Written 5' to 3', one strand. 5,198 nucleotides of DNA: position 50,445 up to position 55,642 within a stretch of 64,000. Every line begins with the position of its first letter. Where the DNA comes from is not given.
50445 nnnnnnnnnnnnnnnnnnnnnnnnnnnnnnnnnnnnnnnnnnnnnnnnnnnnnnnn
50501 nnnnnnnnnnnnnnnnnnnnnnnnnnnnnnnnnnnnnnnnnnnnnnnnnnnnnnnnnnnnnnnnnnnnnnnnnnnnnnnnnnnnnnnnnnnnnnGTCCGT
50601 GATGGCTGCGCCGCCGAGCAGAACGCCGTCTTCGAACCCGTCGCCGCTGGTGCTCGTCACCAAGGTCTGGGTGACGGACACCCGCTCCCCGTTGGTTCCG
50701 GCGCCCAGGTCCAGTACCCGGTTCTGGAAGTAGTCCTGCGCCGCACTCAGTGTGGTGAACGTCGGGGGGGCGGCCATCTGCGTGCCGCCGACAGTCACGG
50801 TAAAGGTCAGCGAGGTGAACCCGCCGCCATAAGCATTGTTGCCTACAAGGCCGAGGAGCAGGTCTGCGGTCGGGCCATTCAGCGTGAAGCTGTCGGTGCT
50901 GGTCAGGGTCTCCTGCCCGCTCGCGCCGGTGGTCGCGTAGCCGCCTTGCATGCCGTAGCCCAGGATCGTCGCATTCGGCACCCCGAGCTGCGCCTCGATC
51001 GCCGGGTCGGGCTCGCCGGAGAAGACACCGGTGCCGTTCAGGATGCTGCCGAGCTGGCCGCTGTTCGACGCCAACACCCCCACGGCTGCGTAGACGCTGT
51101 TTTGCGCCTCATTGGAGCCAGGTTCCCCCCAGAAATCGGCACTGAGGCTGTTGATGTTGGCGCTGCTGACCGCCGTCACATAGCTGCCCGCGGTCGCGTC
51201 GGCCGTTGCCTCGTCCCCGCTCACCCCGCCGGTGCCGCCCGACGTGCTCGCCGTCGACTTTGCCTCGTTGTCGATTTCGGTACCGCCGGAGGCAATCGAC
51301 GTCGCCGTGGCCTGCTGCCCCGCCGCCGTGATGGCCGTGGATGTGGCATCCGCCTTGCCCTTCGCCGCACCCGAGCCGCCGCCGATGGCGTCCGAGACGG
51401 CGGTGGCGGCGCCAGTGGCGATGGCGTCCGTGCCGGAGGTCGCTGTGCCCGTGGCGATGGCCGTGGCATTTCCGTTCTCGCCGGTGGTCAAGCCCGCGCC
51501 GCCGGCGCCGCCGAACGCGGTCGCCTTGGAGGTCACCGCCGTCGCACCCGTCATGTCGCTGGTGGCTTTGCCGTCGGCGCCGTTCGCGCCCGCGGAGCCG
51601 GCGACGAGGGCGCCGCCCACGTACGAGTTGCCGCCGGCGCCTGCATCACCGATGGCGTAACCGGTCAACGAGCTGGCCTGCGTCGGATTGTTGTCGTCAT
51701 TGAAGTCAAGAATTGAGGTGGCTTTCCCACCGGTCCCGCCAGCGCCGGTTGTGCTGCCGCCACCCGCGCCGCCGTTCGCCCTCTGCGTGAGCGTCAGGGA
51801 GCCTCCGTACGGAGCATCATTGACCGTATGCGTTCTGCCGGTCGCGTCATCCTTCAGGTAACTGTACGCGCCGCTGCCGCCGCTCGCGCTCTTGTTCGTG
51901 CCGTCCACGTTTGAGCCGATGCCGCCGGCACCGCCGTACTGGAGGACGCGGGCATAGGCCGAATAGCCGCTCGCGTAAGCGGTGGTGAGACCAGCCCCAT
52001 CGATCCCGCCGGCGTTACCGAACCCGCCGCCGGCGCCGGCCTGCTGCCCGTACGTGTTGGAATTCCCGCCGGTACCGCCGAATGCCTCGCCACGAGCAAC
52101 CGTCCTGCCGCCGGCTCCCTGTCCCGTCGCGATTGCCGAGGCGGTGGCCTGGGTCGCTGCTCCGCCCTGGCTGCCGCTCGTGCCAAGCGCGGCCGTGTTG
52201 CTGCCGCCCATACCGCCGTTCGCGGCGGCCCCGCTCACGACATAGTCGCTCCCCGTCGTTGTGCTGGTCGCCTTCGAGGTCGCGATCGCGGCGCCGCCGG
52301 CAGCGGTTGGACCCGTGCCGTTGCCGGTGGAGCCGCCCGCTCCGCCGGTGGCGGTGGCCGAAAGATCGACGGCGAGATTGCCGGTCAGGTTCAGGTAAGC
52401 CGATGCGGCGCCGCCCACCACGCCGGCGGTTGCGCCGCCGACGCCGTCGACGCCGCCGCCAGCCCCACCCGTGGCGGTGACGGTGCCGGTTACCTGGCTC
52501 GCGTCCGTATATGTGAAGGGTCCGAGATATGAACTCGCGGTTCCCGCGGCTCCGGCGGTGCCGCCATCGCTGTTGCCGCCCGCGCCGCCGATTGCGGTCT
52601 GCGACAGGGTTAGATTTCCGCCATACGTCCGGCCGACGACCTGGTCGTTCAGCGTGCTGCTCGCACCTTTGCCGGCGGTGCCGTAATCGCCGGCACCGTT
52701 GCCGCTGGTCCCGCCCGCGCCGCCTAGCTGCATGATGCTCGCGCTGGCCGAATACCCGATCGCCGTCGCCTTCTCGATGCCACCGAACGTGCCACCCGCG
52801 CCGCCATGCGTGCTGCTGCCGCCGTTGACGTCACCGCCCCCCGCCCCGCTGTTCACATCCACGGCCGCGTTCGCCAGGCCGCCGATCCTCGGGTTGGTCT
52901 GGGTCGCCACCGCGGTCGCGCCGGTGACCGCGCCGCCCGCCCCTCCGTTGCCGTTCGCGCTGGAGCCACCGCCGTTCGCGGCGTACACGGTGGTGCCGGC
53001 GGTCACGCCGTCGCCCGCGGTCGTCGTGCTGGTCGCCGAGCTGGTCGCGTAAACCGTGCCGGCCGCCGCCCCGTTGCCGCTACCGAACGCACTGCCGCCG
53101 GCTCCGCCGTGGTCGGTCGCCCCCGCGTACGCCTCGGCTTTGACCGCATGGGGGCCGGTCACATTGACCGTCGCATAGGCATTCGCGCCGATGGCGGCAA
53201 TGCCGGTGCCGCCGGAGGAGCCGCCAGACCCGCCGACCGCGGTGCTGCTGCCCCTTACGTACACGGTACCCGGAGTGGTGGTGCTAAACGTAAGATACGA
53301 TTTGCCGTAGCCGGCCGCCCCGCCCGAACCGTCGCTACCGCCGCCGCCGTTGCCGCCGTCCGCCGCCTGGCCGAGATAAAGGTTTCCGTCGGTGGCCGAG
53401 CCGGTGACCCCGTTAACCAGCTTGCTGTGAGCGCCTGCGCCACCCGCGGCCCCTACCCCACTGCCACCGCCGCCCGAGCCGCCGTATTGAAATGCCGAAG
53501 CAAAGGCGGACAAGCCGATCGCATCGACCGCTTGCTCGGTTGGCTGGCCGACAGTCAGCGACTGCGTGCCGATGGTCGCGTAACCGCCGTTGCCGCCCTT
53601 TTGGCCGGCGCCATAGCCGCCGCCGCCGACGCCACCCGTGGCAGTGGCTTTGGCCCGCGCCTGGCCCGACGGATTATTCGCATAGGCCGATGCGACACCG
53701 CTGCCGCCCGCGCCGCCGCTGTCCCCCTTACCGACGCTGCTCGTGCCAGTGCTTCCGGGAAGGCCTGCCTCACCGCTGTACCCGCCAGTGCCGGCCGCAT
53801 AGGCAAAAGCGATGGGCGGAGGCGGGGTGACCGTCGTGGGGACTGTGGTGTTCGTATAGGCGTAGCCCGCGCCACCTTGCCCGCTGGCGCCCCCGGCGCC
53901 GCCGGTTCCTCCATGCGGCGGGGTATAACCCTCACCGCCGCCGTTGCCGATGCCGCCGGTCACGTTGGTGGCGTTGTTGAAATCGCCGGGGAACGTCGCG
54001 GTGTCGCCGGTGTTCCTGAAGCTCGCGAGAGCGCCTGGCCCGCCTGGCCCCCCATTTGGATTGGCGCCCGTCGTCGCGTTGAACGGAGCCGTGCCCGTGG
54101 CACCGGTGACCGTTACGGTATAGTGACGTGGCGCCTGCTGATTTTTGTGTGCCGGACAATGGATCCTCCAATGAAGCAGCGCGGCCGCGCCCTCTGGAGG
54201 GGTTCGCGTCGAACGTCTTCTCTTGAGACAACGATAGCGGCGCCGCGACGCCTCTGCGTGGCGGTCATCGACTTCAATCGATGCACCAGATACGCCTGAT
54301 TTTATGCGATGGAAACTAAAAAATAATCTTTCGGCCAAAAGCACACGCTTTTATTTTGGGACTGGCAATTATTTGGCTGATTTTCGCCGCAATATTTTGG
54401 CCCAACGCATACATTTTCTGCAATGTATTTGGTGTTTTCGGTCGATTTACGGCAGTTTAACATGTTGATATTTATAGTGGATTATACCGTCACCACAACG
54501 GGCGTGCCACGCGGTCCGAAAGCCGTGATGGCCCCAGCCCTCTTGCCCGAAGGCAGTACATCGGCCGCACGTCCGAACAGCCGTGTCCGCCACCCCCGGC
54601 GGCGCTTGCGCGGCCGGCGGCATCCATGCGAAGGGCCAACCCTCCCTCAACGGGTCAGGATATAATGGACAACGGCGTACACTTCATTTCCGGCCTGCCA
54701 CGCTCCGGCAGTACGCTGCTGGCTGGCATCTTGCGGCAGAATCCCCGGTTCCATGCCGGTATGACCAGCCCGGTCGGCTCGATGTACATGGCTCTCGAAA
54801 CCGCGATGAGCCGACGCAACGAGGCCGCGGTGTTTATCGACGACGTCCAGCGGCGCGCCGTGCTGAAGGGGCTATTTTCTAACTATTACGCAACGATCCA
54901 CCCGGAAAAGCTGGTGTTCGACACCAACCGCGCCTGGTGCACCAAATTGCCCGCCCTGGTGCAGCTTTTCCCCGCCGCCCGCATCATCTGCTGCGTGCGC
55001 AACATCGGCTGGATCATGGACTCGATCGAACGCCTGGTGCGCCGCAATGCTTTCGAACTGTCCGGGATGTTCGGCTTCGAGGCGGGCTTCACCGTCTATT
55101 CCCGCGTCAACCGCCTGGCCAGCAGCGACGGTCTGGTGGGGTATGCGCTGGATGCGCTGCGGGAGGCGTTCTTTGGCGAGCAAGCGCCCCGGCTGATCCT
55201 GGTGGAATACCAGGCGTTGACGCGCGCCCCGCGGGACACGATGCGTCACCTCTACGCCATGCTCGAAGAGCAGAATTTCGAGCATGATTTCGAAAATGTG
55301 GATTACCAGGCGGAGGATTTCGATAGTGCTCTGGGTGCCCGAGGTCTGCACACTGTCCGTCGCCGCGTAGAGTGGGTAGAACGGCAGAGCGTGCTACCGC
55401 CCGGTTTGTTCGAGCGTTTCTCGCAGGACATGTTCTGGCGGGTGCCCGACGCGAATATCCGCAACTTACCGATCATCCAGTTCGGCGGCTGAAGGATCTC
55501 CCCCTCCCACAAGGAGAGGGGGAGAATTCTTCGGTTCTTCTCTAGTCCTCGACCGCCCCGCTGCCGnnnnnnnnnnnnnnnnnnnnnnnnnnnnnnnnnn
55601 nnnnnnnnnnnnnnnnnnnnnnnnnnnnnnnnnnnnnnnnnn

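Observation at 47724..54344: Intact 2206-aa glycine-rich / beta-helix protein ending in a Hint (bacterial intein-like) autoprocessing domain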

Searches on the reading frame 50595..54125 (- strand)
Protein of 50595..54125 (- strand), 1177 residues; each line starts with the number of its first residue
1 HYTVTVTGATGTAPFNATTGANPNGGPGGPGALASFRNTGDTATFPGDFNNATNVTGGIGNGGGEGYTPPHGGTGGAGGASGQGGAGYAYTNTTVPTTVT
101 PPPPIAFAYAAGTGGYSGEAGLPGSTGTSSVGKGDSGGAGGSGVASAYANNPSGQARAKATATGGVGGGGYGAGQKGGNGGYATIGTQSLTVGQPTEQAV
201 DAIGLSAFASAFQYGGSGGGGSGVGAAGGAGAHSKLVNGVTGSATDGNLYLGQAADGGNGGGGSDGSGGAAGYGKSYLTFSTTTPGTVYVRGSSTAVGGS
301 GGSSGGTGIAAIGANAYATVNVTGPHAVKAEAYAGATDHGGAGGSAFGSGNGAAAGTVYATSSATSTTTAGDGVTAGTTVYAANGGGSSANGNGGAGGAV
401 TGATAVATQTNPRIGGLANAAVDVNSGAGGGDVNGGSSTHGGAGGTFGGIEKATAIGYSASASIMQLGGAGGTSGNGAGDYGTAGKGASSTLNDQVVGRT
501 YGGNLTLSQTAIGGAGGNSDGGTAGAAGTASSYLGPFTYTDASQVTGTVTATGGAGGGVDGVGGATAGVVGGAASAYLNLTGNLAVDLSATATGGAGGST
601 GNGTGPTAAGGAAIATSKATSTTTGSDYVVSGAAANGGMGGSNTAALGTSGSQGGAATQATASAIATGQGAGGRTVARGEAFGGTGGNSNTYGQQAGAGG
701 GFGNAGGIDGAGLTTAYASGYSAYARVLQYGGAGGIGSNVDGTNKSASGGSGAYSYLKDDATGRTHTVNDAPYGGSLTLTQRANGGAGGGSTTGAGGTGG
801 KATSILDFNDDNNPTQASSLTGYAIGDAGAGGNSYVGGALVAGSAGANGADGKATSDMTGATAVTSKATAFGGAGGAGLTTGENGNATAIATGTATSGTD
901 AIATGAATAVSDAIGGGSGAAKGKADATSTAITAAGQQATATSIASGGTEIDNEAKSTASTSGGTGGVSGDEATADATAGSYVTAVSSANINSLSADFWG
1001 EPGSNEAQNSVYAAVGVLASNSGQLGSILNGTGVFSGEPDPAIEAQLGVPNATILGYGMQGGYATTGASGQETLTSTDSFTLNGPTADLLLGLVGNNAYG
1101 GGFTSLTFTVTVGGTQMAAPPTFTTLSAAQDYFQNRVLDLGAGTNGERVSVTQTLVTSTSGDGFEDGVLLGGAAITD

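Call 27: find_homologous_proteins(query=window:50595-54125:-, max_evalue=0.001)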
Query window:50595-54125:- (1177 aa): 16 proteins with E <= 0.001 among 8000 candidates.
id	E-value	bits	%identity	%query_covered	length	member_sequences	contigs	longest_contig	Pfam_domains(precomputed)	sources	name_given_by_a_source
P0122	1.5e-225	770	57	37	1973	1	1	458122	PF13403.12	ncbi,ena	-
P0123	1.1e-49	188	41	10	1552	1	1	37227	-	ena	-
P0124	2.7e-42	163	-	-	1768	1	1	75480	-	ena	-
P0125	1.4e-40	158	63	2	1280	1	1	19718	PF13946.12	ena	-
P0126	4.1e-33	133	54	4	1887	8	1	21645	PF13692.13,PF13403.12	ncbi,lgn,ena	-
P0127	8.4e-31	125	50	4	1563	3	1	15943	PF18981.7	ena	-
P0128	1.7e-30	124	45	8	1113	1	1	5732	PF13403.12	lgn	-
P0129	2.6e-28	117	39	9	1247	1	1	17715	PF13403.12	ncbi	-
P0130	2.2e-27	114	-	-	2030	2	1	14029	PF16640.12,PF00353.26,PF19077.7,PF17936.8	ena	-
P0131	9.4e-20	89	-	-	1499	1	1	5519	PF03160.21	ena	-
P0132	1.9e-16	78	46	12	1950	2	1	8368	PF17963.8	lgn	-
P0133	1.8e-12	64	46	10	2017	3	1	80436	-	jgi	jgi:hypothetical protein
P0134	3.3e-10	57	-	-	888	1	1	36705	-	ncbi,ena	-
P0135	2.5e-9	54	56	3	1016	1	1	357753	-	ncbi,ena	-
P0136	3.0e-9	54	-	-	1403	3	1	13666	PF13403.12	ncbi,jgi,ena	jgi:hypothetical protein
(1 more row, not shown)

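Call 37: find_encoding_contigs(protein=P0122, flank=10000, max_places=2)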
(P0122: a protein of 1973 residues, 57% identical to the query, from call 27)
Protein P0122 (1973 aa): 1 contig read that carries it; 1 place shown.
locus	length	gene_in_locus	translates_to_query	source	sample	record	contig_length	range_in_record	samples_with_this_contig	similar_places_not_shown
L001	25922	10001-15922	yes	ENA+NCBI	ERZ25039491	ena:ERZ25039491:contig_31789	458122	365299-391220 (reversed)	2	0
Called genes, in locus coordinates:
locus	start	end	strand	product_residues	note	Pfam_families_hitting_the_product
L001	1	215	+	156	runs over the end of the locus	PF00293:NUDIX (weak)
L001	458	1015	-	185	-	PF13763:DUF4167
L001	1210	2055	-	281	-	PF17827:PrmC_N, PF05175:MTS, PF13489:Methyltransf_23 (faint), PF06325:PrmA (weak), PF13649:Methyltransf_25, PF13847:Methyltransf_31, PF08242:Methyltransf_12 (faint)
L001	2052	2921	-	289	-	PF03462:PCRF, PF00472:RF-1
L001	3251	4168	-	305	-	PF00587:tRNA-synt_2b (weak), PF13393:tRNA-synt_His (faint), PF03129:HGTP_anticodon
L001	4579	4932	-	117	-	-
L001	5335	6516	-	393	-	PF00108:Thiolase_N, PF00109:ketoacyl-synt (weak), PF02803:Thiolase_C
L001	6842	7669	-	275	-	PF13469:Sulfotransfer_3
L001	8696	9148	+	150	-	-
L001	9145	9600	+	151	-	-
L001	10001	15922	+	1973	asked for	PF13403:Hint_2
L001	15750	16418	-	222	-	-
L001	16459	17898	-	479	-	PF23914:TPR_CcmH_CycH (faint), PF00515:TPR_1 (faint), PF07719:TPR_2 (faint), PF13371:TPR_9 (faint), PF13414:TPR_11 (faint), PF13424:TPR_12 (faint), PF13428:TPR_14 (faint), PF13432:TPR_16 (weak), +2 more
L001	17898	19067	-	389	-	PF13469:Sulfotransfer_3, PF00685:Sulfotransfer_1 (weak)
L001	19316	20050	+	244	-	-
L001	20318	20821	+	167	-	-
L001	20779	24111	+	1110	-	PF16168:AIDA (weak)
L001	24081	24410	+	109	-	PF13403:Hint_2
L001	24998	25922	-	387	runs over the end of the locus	PF02371:Transposase_20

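Call 40: find_encoding_contigs(protein=P0123, flank=8000, max_places=1)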
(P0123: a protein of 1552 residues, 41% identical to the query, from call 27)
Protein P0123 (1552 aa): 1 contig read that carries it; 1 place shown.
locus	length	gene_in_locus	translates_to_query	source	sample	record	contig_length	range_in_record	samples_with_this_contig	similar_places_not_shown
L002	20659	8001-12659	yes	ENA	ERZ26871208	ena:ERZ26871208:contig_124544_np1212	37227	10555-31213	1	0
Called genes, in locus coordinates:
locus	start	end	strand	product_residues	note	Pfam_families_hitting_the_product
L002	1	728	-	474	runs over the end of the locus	PF25917:BSH_RND (weak), PF25973:BSH_CzcB (faint), PF25988:HH_CyaD, PF25994:HH_AprE, PF26002:Beta-barrel_AprE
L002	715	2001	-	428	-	PF00664:ABC_membrane, PF00005:ABC_tran, PF02463:SMC_N (faint)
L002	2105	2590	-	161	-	PF00664:ABC_membrane (faint)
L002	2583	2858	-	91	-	PF03412:Peptidase_C39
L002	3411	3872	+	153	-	-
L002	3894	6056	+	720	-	-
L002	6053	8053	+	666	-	-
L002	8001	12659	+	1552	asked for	-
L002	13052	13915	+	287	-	-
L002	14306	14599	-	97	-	-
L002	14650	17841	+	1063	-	PF21307:Glyco_hydro_95_C (faint)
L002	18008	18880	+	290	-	PF00685:Sulfotransfer_1, PF13469:Sulfotransfer_3, PF17784:Sulfotransfer_4 (weak)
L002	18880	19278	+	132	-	-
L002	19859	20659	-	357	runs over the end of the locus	-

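Call 41: find_encoding_contigs(protein=P0124, flank=8000, max_places=1)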
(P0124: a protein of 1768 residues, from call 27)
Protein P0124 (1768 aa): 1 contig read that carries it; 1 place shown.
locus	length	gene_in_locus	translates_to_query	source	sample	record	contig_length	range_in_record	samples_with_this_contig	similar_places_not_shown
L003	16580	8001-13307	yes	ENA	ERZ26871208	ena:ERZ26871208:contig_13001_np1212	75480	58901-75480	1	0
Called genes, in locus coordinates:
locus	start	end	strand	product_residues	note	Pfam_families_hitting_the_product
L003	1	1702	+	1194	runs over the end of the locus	PF00535:Glycos_transf_2, PF10111:Glyco_tranf_2_2 (faint), PF13641:Glyco_tranf_2_3 (weak), PF00535:Glycos_transf_2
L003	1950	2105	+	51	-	-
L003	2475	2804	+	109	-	-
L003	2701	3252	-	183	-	PF13384:HTH_23 (faint), PF13518:HTH_28, PF13551:HTH_29, PF13565:HTH_32, PF13592:HTH_33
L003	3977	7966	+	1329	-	-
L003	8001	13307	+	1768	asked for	-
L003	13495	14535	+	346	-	-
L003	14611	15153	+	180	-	-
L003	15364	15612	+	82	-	-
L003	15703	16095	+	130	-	-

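Call 80: search_protein_families(library=pfam, proteins=[L001:8696-9148:+, L001:9145-9600:+, P0123, P0124], max_evalue=0.01)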
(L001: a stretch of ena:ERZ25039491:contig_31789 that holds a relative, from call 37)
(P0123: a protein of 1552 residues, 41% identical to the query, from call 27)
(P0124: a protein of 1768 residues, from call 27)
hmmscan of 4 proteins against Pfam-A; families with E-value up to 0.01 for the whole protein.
L001:8696-9148:+ (150 aa): 0 families

L001:9145-9600:+ (151 aa): 0 families

P0123 (1552 aa): 0 families

P0124 (1768 aa): 1 family
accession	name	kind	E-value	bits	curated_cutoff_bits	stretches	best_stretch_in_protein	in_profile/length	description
PF14186.12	Aida_C2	-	0.0057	16.7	25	0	1135-1193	20-77/146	Axin interactor dorsalisation-associated protein, C-terminal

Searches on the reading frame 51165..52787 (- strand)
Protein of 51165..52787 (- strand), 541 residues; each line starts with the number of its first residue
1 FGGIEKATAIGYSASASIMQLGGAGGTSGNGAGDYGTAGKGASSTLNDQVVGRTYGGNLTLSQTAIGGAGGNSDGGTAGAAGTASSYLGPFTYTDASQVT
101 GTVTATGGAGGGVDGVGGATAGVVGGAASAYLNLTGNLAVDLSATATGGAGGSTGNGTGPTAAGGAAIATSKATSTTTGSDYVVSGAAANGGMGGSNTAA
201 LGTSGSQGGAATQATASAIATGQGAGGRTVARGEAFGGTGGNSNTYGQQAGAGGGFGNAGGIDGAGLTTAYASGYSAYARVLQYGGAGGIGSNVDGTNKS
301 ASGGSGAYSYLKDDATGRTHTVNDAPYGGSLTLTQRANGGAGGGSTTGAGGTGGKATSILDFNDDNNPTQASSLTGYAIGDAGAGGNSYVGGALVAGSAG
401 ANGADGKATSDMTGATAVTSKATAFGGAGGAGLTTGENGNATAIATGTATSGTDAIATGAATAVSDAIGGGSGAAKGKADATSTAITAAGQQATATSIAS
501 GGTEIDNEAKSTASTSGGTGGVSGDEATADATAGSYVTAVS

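Call 63: search_protein_families(library=phrogs, proteins=[window:51165-52787:-], max_evalue=0.01)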
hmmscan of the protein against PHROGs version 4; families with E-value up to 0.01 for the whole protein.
window:51165-52787:- (541 aa): 0 families

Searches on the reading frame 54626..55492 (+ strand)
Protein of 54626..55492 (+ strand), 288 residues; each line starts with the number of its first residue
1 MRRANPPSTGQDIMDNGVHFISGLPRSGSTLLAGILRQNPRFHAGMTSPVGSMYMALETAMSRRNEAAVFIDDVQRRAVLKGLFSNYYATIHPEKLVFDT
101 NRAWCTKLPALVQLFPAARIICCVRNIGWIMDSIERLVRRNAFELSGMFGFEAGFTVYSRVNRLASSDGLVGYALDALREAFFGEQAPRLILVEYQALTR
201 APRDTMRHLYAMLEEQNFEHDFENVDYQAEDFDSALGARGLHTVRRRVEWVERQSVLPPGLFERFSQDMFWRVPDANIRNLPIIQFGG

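Call 10: search_protein_families(library=pfam, proteins=[window:54626-55492:+], max_evalue=0.001)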
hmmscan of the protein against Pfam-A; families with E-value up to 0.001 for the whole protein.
window:54626-55492:+ (288 aa): 2 families
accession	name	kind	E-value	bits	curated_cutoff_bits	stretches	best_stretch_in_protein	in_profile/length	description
PF13469.12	Sulfotransfer_3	-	4e-16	60.4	27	1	20-215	3-212/216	Sulfotransferase family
PF00685.33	Sulfotransfer_1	-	0.00068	19.5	22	0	20-216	5-182/255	Sulfotransferase domain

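Call 57: search_solved_structures(query=window:54626-55489:+, max_evalue=0.01)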
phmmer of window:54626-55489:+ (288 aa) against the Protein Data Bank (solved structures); distinct sequences matched with E-value up to 0.01: 3.
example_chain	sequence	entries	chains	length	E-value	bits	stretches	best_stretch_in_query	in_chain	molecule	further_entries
9wp1_A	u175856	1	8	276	0.00025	23.9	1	18-146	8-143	Protein-tyrosine sulfotransferase 1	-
5wrj_A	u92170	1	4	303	0.00028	23.7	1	17-146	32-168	Protein-tyrosine sulfotransferase 1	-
5wri_A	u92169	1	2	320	0.00031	23.6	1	17-146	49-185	Protein-tyrosine sulfotransferase 1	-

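Call 58: search_protein_families(library=ncbifam, proteins=[window:54626-55489:+], max_evalue=0.001)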
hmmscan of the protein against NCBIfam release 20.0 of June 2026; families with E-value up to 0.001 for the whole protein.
window:54626-55489:+ (288 aa): 1 family
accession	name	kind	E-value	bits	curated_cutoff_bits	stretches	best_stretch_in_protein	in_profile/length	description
NF052394.1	NodProtNoeE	equivalog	4.5e-06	25.6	500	1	18-131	10-134/387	nodulation protein NoeE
